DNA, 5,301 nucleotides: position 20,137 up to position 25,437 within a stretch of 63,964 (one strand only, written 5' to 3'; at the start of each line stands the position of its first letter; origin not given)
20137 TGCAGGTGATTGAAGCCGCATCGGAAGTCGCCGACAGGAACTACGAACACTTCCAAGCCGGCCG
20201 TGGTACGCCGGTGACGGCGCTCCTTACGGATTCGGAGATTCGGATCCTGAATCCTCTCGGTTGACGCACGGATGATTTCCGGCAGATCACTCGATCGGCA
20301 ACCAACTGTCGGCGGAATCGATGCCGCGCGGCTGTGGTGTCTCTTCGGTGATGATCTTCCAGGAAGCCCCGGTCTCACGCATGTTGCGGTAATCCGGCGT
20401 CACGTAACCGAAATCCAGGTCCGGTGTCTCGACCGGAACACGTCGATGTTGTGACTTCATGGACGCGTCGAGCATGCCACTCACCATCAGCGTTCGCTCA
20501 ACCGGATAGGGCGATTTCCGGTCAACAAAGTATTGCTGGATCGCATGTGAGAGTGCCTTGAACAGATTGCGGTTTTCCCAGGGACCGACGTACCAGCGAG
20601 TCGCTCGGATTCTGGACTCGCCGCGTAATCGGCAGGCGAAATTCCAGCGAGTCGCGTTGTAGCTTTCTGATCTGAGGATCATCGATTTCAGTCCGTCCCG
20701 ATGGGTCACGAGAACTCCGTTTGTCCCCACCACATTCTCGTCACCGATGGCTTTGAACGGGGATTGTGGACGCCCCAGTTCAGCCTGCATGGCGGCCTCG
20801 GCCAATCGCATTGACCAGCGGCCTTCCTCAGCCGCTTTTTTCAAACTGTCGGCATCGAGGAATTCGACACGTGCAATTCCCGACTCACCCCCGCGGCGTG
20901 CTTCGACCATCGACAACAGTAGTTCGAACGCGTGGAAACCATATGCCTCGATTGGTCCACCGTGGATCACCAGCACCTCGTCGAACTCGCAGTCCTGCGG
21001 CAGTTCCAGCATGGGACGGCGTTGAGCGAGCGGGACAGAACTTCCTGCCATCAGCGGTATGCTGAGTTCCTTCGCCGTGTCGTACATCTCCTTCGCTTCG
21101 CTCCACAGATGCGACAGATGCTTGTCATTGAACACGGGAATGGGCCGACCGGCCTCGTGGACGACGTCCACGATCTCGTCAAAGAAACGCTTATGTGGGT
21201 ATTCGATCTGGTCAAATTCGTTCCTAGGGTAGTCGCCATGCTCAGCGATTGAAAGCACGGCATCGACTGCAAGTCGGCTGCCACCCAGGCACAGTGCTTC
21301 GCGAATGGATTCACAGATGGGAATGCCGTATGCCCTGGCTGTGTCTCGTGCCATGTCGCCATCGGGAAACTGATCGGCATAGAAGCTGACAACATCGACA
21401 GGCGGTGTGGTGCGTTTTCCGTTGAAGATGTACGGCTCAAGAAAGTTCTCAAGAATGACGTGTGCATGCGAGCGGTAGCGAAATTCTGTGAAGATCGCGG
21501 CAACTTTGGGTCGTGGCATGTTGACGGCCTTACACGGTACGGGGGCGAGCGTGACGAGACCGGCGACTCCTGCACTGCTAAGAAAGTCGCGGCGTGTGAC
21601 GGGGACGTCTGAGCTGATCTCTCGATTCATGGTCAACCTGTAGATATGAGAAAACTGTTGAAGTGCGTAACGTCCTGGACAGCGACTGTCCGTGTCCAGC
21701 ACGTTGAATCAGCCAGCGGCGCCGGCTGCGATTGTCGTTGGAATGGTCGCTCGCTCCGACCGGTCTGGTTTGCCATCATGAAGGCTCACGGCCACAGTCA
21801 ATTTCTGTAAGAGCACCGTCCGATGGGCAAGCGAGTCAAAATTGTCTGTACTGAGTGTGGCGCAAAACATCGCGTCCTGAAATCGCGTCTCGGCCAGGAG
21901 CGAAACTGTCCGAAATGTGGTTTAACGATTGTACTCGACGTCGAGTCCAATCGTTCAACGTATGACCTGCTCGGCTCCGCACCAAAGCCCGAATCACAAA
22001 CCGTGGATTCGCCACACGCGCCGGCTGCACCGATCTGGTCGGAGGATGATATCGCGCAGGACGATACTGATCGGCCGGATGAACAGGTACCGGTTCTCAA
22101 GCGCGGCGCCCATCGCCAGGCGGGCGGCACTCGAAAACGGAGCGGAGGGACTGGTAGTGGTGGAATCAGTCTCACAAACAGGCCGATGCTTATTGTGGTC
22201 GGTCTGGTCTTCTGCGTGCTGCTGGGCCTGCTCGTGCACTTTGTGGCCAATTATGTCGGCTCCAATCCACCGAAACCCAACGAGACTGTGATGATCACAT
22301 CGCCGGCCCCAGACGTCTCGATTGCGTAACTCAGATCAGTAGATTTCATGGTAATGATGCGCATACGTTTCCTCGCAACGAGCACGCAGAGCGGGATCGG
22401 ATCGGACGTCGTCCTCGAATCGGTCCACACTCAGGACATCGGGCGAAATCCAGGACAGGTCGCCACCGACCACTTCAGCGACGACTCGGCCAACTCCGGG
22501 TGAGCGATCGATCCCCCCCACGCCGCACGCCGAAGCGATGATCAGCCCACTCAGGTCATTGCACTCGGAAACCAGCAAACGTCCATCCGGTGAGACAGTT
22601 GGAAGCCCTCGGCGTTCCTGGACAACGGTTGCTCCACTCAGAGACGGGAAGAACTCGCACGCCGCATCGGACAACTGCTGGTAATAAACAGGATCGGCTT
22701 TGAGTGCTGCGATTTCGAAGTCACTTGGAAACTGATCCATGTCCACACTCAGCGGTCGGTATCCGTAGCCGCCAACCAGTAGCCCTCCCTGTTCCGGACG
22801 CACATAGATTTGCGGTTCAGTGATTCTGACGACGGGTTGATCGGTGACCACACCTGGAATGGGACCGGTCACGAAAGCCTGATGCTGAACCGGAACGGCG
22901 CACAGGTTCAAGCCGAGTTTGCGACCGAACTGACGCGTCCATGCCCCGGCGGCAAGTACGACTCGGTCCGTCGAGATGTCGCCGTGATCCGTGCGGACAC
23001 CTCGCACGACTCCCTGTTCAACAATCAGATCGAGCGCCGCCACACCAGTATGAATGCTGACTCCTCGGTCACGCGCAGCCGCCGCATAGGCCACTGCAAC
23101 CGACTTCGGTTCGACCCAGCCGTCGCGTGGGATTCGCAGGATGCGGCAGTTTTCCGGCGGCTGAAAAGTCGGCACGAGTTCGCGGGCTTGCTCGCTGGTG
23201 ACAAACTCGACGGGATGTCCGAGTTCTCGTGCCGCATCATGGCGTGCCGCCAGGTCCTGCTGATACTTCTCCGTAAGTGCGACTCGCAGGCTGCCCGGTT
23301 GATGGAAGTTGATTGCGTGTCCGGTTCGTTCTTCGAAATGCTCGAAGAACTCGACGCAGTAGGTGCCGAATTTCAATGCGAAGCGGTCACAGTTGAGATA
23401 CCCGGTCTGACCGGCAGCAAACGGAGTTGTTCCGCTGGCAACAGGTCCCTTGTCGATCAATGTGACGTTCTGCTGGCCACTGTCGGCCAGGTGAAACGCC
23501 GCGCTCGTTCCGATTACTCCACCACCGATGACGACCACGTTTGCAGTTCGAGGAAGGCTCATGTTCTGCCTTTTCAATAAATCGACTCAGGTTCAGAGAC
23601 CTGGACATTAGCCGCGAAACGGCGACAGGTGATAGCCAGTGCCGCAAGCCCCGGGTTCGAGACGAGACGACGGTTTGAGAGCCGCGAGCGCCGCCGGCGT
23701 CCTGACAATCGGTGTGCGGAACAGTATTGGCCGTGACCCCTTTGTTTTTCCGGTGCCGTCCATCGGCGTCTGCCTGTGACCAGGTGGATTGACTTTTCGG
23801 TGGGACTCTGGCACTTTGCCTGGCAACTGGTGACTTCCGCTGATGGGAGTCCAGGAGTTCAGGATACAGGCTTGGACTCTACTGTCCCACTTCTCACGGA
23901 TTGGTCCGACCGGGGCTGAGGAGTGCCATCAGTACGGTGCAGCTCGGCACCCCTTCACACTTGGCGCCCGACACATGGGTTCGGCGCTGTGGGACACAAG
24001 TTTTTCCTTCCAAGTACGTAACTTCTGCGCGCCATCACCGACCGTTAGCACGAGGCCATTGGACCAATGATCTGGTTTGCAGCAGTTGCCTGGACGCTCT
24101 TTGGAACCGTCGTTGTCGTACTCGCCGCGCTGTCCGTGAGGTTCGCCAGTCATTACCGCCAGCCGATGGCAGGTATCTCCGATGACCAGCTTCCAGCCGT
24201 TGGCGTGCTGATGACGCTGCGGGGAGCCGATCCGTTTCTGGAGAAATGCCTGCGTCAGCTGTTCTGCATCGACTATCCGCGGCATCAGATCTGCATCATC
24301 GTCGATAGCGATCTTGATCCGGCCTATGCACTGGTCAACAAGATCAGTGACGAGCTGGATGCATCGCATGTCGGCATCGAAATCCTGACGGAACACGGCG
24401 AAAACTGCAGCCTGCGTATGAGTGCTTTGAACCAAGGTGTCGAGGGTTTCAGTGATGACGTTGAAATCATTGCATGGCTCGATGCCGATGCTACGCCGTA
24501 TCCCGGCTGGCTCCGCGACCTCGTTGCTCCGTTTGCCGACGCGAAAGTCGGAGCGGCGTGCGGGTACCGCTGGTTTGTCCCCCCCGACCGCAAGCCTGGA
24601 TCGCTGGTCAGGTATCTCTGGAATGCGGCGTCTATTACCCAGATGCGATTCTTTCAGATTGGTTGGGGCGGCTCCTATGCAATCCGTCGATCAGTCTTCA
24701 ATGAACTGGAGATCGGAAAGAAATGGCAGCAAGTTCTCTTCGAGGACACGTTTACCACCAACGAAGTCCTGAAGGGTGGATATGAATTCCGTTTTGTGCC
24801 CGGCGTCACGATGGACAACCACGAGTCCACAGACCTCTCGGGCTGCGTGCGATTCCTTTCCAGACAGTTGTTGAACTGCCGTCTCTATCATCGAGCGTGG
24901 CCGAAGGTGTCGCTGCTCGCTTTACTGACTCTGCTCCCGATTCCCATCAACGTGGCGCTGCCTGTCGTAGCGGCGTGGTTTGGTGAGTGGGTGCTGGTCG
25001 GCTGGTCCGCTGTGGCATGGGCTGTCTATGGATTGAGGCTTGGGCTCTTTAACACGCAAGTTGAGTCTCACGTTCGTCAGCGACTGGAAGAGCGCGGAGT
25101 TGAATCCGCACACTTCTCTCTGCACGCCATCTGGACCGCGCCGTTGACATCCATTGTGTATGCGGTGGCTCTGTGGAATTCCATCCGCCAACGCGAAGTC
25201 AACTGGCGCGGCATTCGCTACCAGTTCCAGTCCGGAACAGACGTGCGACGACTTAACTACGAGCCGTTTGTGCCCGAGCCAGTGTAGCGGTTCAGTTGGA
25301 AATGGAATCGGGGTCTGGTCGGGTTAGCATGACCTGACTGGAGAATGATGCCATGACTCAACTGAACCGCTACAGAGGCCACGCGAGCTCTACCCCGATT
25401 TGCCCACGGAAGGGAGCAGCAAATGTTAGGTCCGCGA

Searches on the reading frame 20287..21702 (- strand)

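Call 9: search_protein_families(library=pfam, proteins=[window:20287-21702:-], max_evalue=0.01)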
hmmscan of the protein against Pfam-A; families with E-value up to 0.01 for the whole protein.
window:20287-21702:- (471 aa): 1 family
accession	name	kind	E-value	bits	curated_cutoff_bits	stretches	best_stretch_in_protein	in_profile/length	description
PF10518.14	TAT_signal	-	0.007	16.7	22.7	0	35-53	2-20/21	TAT (twin-arginine translocation) pathway signal sequence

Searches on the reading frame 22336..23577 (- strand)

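Call 9: search_protein_families(library=pfam, proteins=[window:22336-23577:-], max_evalue=0.01)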
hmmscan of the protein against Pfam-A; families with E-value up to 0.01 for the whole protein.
window:22336-23577:- (413 aa): 13 families
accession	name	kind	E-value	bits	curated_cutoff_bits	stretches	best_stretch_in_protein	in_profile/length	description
PF01266.30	DAO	-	2e-65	222.1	27.9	1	14-368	2-352/353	FAD dependent oxidoreductase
PF00890.30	FAD_binding_2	-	4.3e-12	46.4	20.4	1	14-220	2-207/414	FAD binding domain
PF07992.20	Pyr_redox_2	-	9.3e-10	38.8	26.1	1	9-45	142-175/291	Pyridine nucleotide-disulphide oxidoreductase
PF13450.12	NAD_binding_8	-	0.00011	22.9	21.9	1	16-51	1-35/68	NAD(P)-binding Rossmann-like domain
PF03486.20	HI0933_like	-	0.00011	22.2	50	0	13-46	2-34/244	HI0933-like protein Rossmann domain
PF13738.12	Pyr_redox_3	-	0.00019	21.2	30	0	15-49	1-35/305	Pyridine nucleotide-disulphide oxidoreductase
PF12831.13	FAD_oxidored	-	0.00058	19.7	27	1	14-87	2-74/416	FAD dependent oxidoreductase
PF01134.28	GIDA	-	0.00077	19.1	22.1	0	13-41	1-28/391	Glucose inhibited division protein A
PF00070.33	Pyr_redox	-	0.00088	20.2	22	0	13-44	1-31/82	Pyridine nucleotide-disulphide oxidoreductase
PF01262.27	AlaDh_PNT_C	-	0.0019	18.1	23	1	10-45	27-61/214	Alanine dehydrogenase/PNT, C-terminal domain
PF13454.12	NAD_binding_9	-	0.0024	18.3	21.8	0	15-62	1-52/155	FAD-NAD(P)-binding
PF00899.27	ThiF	-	0.0034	17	28.1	1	10-46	19-55/238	ThiF family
PF16350.10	FAO_M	-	0.0061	17.2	27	0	384-410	13-39/56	FAD dependent oxidoreductase central domain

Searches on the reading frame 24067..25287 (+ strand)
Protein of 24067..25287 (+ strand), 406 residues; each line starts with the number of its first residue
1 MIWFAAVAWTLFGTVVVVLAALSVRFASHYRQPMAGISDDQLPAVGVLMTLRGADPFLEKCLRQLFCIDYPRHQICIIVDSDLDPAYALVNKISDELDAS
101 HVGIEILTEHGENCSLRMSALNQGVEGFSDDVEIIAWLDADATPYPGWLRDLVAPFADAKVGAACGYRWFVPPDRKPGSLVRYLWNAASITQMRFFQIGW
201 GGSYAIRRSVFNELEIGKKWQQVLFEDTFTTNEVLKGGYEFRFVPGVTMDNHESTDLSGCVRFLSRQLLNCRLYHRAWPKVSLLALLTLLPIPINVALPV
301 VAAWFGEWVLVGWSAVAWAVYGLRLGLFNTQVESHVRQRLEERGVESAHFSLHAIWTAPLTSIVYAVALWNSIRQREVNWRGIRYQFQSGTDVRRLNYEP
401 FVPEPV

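Call 9: search_protein_families(library=pfam, proteins=[window:24067-25287:+], max_evalue=0.01)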
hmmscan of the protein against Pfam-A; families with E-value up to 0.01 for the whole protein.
window:24067-25287:+ (406 aa): 4 families
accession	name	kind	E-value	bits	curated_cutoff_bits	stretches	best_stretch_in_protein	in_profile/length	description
PF00535.33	Glycos_transf_2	-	5.2e-11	43.2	23.3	1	54-201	9-148/168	Glycosyl transferase family 2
PF13641.12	Glyco_tranf_2_3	-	7.8e-11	42.9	27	1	43-267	1-227/230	Glycosyltransferase like family 2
PF13506.12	Glyco_transf_21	-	1.3e-08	34.9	21.7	1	132-268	31-170/174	Glycosyl transferase family 21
PF13632.12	Glyco_trans_2_3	-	2.1e-06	28.1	27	1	134-318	1-194/198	Glycosyl transferase family group 2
